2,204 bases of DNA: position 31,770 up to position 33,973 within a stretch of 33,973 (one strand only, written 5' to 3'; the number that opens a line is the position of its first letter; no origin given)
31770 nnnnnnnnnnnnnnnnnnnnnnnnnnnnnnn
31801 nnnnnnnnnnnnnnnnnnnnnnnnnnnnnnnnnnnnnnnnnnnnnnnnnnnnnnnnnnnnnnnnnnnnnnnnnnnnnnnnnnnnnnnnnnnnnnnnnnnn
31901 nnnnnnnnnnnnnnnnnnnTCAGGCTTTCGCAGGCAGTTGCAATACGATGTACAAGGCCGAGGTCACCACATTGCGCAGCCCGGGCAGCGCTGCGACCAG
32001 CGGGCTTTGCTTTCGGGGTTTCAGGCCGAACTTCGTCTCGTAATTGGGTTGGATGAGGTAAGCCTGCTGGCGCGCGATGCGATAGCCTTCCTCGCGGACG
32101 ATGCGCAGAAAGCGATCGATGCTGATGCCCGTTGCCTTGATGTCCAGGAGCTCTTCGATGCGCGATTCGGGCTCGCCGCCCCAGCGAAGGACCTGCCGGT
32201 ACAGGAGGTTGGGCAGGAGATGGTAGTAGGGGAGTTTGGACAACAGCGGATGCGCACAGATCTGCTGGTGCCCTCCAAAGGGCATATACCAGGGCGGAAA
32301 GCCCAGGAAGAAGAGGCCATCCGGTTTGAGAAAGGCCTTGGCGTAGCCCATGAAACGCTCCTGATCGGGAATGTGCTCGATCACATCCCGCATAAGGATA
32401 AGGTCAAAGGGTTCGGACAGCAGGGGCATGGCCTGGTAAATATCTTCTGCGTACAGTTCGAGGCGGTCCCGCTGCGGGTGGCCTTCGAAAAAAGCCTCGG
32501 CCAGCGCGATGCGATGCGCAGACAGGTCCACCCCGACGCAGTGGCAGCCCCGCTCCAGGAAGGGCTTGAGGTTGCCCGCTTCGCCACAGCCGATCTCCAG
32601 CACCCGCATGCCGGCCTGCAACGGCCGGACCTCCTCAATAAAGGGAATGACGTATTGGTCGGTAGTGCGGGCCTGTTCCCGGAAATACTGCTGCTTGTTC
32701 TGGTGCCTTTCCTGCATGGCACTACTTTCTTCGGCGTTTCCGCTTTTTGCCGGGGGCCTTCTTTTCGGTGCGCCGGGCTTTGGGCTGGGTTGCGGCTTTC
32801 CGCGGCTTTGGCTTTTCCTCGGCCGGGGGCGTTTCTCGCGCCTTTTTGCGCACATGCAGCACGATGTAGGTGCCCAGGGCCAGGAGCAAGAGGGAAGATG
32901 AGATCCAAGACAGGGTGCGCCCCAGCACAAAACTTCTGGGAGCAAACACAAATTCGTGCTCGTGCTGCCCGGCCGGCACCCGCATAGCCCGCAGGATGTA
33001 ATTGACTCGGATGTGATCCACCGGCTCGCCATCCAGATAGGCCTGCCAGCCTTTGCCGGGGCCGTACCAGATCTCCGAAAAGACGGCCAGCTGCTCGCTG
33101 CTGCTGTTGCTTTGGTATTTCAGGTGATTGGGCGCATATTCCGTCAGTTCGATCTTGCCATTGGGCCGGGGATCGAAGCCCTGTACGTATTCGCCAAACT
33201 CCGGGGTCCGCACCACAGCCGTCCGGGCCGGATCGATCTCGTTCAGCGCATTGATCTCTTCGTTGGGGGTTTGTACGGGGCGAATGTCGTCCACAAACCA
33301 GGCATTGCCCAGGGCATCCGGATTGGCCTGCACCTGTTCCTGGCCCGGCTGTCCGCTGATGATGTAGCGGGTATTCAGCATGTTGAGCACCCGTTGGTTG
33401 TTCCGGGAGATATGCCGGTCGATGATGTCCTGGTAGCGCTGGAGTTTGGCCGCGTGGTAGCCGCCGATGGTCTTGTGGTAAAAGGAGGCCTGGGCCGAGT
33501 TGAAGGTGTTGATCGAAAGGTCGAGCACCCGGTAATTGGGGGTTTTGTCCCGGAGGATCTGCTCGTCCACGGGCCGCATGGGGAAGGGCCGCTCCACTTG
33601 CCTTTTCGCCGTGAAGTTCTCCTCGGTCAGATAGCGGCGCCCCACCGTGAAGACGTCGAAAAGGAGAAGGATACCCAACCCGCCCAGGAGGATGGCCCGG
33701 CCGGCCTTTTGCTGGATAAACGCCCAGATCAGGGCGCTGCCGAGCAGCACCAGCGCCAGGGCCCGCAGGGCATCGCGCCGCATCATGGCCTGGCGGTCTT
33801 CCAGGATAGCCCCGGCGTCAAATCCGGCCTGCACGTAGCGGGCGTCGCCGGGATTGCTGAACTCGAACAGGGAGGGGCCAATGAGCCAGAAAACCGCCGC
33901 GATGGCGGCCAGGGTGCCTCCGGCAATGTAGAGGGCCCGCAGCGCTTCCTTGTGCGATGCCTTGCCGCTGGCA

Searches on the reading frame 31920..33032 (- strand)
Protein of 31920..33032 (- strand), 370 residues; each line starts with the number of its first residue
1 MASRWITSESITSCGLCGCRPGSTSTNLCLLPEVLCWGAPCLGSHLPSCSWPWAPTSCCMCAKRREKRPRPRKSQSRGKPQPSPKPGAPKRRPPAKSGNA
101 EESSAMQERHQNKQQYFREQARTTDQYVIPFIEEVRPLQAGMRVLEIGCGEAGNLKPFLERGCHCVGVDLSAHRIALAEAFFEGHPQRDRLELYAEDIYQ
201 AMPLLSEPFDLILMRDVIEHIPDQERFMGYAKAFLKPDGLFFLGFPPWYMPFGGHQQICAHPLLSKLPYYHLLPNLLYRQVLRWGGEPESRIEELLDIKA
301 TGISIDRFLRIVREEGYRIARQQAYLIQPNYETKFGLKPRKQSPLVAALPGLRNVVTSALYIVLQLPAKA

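Call 7: search_protein_families(library=pfam, proteins=[window:31920-33032:-], max_evalue=0.001)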
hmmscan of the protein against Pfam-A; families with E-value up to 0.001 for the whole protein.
window:31920-33032:- (370 aa): 7 families
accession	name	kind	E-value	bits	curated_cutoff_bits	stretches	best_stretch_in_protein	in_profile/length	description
PF13489.12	Methyltransf_23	-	2.2e-19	70.2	27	1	126-243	7-116/164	Methyltransferase domain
PF08241.18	Methyltransf_11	-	2e-16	60.8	21.2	1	145-243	1-95/95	Methyltransferase domain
PF08242.18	Methyltransf_12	-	4.4e-15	56.6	30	1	145-241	1-98/98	Methyltransferase domain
PF13649.12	Methyltransf_25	-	3.4e-14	53.7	27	1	144-239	1-97/97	Methyltransferase domain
PF13847.12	Methyltransf_31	-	4.2e-13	49.7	27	1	139-242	2-108/145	Methyltransferase domain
PF02353.26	CMAS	-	6.3e-08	32.7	27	1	134-243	56-164/273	Mycolic acid cyclopropane synthetase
PF05724.17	TPMT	-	0.00017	21.8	26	1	109-192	9-89/218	Thiopurine S-methyltransferase (TPMT)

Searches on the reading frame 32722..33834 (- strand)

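Call 7: search_protein_families(library=pfam, proteins=[window:32722-33834:-], max_evalue=0.001)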
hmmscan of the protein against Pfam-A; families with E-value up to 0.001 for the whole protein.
window:32722-33834:- (370 aa): 1 family
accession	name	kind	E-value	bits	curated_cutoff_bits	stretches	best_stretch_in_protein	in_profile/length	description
PF09586.16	YfhO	-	1.9e-06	27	28.5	1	227-309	755-835/835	Bacterial membrane protein YfhO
